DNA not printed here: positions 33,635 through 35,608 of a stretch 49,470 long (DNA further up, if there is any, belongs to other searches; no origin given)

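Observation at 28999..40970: Six-gene, 12-kb orphan operon encoding a putative membrane-embedded complex with no recognisable family or NTPase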

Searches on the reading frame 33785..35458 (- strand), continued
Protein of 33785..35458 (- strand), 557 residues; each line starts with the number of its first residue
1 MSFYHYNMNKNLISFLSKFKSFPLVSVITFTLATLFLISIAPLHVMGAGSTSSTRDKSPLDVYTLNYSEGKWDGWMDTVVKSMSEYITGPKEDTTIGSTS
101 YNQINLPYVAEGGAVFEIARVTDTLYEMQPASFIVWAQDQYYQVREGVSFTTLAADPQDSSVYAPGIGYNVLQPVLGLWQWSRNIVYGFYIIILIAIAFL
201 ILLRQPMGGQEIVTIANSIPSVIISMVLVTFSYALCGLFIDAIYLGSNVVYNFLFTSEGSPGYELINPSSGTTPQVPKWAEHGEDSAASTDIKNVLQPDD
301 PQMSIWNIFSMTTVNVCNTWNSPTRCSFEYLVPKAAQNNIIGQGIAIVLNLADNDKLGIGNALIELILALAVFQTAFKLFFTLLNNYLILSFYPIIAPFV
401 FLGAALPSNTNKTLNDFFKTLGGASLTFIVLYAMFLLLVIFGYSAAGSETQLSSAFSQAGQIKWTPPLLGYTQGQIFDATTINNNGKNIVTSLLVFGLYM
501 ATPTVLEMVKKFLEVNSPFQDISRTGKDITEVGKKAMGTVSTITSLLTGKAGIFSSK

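Call 47: search_protein_families(library=pfam, alignment_id=A4, max_evalue=1)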
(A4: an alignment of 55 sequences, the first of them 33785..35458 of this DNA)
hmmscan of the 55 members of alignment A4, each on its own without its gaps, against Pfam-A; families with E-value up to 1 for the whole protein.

A. member 1, window:33785-35458:- (557 aa): 0 families

B. families by the number of members that match (of 55 scanned): 25 families
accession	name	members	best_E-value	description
PF03563.18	Bunya_G2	5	0.02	Bunyavirus glycoprotein G2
PF16982.10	Flp1_like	2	0.097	Putative Flagellin, Flp1-like, domain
PF06637.16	PV-1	1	0.01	PV-1 protein (PLVAP)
PF19962.4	EAD9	1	0.013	Effector-associated domain 9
PF10643.14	Cytochrome-c551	1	0.017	Photosystem P840 reaction-centre cytochrome c-551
PF06123.17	CreD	1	0.027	Inner membrane protein CreD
PF01678.24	DAP_epimerase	1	0.049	Diaminopimelate epimerase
PF14851.11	FAM176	1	0.052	FAM176 family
PF16647.10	GCSF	1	0.06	Granulocyte colony-stimulating factor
PF06810.17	Phage_scaffold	1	0.067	Phage capsid assembly scaffolding protein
PF13786.12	DUF4179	1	0.072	Domain of unknown function (DUF4179)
PF25258.1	DUF7859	1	0.076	Family of unknown function (DUF7859)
PF05710.17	Coiled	1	0.077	Coiled coil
PF11061.14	Tsr0524-like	1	0.16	Cytochrome b6f, subunit Tsr0524-like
PF11546.13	CompInhib_SCIN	1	0.17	Staphylococcal complement inhibitor SCIN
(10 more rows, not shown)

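Call 48: search_solved_structures(query=A4, max_evalue=10)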
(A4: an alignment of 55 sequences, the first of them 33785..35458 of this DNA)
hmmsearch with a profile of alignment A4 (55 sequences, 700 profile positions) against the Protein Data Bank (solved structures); distinct sequences matched with E-value up to 10: 0.

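Call 49: list_cluster_members(proteins=[P0087, P0097, P0130, P0062, P0163, P0186, P0177, P0185, P0113, P0071])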
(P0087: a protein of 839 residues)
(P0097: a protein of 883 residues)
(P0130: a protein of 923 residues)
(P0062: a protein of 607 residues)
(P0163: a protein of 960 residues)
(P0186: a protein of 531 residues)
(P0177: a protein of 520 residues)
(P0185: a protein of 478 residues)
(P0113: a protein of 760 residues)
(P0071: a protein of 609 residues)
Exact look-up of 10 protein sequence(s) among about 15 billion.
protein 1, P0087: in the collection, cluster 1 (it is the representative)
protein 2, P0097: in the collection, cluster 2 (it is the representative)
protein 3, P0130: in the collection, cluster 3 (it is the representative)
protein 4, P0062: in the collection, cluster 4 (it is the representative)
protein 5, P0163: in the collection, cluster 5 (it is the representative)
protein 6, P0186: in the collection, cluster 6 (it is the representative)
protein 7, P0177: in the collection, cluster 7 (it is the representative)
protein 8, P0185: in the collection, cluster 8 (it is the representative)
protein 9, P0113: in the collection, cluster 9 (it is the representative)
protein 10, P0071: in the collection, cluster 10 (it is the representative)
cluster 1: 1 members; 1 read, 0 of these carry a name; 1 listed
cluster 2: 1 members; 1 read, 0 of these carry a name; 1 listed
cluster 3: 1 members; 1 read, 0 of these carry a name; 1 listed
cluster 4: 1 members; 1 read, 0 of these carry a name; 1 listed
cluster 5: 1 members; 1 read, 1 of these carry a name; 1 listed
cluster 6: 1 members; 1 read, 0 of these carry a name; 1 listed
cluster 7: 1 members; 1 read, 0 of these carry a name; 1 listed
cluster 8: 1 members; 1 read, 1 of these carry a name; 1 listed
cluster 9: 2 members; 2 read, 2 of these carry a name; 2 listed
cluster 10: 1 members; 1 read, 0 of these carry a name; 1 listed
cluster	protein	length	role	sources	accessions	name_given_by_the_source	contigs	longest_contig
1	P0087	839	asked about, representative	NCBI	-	-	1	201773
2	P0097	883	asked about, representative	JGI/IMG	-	-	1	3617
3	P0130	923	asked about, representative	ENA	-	-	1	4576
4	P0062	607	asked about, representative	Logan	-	-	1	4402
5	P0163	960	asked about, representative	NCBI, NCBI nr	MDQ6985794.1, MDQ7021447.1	MAG: hypothetical protein Q9M91_06505 [Candidatus Dojkabacteria bacterium] | hypothetical protein [Candidatus Dojkabacteria bacterium]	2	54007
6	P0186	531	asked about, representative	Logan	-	-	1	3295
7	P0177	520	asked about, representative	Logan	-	-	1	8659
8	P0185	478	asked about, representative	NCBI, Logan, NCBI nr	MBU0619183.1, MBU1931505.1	hypothetical protein KKD62_03025 [Patescibacteria group bacterium] | hypothetical protein [Patescibacteria group bacterium]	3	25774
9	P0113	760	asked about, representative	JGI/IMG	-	hypothetical protein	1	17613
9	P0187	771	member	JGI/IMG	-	hypothetical protein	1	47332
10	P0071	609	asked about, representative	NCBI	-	-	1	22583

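Call 51: find_related_loci(query=A2, collection=metagenome_contigs, flank=10000)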
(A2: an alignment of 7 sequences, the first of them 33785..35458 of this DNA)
Query A2 (557 aa) in metagenome_contigs; peptide patterns used: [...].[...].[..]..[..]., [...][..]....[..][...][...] (x = any residue, [..] = any of these).
385 stretches matched a pattern; 11 encode a relative of the query (tblastn E <= 1e-3); 11 distinct loci.
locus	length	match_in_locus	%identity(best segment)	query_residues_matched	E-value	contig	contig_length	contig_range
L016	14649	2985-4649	95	3-557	0e+0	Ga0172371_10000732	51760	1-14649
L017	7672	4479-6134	70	12-556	0e+0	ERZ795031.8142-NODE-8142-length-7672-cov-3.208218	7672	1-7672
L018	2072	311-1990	50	3-550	0e+0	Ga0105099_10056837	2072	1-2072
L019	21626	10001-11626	50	10-542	7e-170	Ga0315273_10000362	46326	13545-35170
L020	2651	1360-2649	48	6-435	7e-132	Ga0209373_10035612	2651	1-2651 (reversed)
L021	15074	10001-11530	37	74-550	2e-104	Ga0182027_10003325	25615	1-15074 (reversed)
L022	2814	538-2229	34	13-540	4e-101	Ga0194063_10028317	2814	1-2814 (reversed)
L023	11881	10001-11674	35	25-550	8e-94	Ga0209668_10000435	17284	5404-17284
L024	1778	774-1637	38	50-317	3e-58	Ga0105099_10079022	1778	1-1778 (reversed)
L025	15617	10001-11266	37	114-543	2e-86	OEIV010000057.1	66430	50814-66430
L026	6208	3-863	34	237-538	2e-45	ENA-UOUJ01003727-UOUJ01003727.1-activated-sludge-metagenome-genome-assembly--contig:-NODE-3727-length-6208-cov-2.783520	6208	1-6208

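Call 52: find_encoding_contigs(protein=P0032, flank=10000, max_places=1)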
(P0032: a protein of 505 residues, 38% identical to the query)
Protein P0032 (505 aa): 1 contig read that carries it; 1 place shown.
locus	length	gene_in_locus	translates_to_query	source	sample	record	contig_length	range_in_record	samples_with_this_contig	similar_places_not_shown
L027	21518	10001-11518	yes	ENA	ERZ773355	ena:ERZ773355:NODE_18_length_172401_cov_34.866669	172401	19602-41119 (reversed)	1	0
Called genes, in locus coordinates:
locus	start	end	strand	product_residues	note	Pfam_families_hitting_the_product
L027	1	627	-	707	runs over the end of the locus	PF02629:CoA_binding, PF13380:CoA_binding_2, PF00549:Ligase_CoA (faint), PF13607:Succ_CoA_lig, PF19045:Ligase_CoA_2, PF13549:ATP-grasp_5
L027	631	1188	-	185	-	PF01923:Cob_adeno_trans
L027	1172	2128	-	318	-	PF01018:GTP1_OBG, PF01926:MMR_HSR1, PF02421:FeoB_N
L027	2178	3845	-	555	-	-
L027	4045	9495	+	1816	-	-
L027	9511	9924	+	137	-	-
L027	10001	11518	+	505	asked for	-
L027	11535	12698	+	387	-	-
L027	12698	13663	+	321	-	-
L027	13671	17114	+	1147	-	-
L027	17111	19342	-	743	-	PF05345:He_PIG, PF24908:Ig_SIBA-E_2nd (faint)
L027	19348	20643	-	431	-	PF01547:SBP_bac_1, PF13416:SBP_bac_8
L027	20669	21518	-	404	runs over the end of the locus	PF11258:DUF3048, PF17479:DUF3048_C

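Call 53: find_encoding_contigs(protein=P0030, flank=10000, max_places=1)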
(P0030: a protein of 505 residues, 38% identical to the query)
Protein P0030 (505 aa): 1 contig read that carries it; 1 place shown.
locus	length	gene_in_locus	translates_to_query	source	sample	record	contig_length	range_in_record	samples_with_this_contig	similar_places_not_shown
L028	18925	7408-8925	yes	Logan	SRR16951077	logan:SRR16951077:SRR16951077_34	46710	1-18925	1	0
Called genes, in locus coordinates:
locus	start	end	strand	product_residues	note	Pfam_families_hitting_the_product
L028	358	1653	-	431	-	-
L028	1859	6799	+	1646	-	-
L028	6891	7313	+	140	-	-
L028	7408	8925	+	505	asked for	-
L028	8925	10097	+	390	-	-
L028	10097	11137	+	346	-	-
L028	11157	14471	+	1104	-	-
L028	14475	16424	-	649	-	-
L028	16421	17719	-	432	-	PF01547:SBP_bac_1, PF13416:SBP_bac_8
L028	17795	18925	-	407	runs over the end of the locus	PF11258:DUF3048, PF17479:DUF3048_C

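Call 54: find_encoding_contigs(protein=P0042, flank=10000, max_places=1)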
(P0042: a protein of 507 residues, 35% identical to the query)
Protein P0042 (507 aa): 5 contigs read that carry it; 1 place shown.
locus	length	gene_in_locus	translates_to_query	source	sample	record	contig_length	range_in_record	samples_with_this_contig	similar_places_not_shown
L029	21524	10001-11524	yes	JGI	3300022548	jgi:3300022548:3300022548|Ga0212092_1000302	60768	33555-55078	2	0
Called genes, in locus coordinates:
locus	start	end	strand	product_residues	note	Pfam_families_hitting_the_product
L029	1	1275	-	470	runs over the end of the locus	-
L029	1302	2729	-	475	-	-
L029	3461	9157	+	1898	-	-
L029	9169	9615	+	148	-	-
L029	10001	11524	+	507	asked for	-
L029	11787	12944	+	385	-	-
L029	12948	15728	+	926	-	-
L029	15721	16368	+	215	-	-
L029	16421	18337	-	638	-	-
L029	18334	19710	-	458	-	PF01547:SBP_bac_1, PF13416:SBP_bac_8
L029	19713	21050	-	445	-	PF11258:DUF3048, PF17479:DUF3048_C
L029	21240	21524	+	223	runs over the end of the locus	PF08308:PEGA (faint)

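Call 55: find_encoding_contigs(protein=P0045, flank=10000, max_places=1)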
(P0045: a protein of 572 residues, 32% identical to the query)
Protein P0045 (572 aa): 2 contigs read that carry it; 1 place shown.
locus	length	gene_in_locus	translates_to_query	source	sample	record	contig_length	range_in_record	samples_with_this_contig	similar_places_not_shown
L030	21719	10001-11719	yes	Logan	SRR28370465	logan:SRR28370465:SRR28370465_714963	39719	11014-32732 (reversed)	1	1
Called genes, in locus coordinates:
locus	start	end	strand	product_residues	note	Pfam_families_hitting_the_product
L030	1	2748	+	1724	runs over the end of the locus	-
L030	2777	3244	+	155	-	-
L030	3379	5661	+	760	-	-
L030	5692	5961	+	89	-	-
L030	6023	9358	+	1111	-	-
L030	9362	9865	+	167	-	-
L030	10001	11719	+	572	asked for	-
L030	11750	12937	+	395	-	-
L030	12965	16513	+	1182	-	-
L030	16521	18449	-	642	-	PF17957:Big_7 (faint), PF05345:He_PIG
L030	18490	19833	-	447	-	PF01547:SBP_bac_1, PF13416:SBP_bac_8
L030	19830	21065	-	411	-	PF11258:DUF3048, PF17479:DUF3048_C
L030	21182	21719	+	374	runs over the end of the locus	-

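Call 66: search_protein_families(library=pfam, proteins=[L029:12948-15725:+, L029:15721-16365:+, L006:12833-17158:+, L012:13413-16853:+, L014:6927-10391:+, L030:12965-16510:+, L028:11157-14468:+, L004:13632-16550:+, L030:3379-5658:+, L007:7406-8134:+], max_evalue=0.05)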
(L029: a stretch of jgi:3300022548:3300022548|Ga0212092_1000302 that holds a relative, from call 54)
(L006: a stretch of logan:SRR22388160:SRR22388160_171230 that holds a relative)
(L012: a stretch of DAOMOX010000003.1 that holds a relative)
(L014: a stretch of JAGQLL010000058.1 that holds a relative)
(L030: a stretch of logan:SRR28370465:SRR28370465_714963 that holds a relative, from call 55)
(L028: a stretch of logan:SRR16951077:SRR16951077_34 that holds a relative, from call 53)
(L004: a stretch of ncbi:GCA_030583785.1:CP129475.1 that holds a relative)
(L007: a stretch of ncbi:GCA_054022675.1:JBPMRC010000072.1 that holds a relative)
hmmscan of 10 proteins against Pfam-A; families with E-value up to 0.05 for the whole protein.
L029:12948-15725:+ (926 aa): 0 families

L029:15721-16365:+ (215 aa): 0 families

L006:12833-17158:+ (1442 aa): 0 families

L012:13413-16853:+ (1147 aa): 0 families

L014:6927-10391:+ (1155 aa): 2 families
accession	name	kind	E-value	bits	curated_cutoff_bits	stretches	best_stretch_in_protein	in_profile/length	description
PF18451.7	CdiA_C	-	0.0041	17.7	26.6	1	1052-1111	24-80/81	Contact-dependent growth inhibition CdiA C-terminal domain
PF19962.4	EAD9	-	0.011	15.9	25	1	128-176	14-62/62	Effector-associated domain 9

L030:12965-16510:+ (1182 aa): 0 families

L028:11157-14468:+ (1104 aa): 1 family
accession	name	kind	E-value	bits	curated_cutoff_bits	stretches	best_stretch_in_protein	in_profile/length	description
PF16403.11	Bact_surface_Ig-like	-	0.0074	16.8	27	1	247-279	39-71/71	Bacterial surface protein, Ig-like domain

L004:13632-16550:+ (973 aa): 0 families

L030:3379-5658:+ (760 aa): 0 families

L007:7406-8134:+ (243 aa): 2 families
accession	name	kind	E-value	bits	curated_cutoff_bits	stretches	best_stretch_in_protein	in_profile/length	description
PF15027.12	MGT5A_N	-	0.029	14.6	27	0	106-151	28-78/137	MGT5A-like, N-terminal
PF07889.17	DUF1664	-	0.033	14.7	34.6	0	70-140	41-111/124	Protein of unknown function (DUF1664)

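Call 80: predict_structure(alignment_id=A3)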
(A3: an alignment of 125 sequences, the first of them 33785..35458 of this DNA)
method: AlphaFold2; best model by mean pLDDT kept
length: 557 residues; sequences in the alignment: 125
mean_pLDDT: 75.7   pTM: 0.73
mean pLDDT of the five models: 75.7, 74.5, 73.4, 73.1, 73.1
residues with pLDDT >= 90: 183; 70-90: 168; 50-70: 149; < 50: 57
segments of 3 or more residues with pLDDT < 50: 1-3, 42-57, 63-68, 96-99, 103-107, 131-133, 149-153, 550-557
pLDDT, mean of each block of 10 residues (from residue 1): 50 54 67 73 44 48 49 66 73 52 50 70 66 52 55 60 83 94 98 95 80 88 97 96 95 93 88 77 66 91 90 69 62 83 76 61 82 92 95 97 95 96 97 96 72 57 81 80 65 92 96 86 70 67 56 44
secondary structure, 60 per line:
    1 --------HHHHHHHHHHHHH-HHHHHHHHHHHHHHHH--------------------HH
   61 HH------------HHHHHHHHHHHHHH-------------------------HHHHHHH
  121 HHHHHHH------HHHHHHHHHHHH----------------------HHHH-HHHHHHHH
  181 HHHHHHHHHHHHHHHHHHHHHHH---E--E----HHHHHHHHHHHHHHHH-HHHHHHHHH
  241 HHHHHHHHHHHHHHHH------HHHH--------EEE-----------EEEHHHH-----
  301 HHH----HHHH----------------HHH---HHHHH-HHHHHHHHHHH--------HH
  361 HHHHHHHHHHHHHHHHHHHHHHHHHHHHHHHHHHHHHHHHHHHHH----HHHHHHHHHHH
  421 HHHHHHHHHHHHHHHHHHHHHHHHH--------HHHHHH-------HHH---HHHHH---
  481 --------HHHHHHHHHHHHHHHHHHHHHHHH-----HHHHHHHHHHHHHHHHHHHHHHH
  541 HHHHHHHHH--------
elements in order: H9-21 H23-38 H59-62 H75-88 H114-127 H134-145 H168-171 H173-203 H215-230 H232-256 H263-266 E275-277 E289-291 H292-295 H308-311 H334-338 H340-350 H359-405 H410-445 H454-459 H473-477 H489-512 H518-549
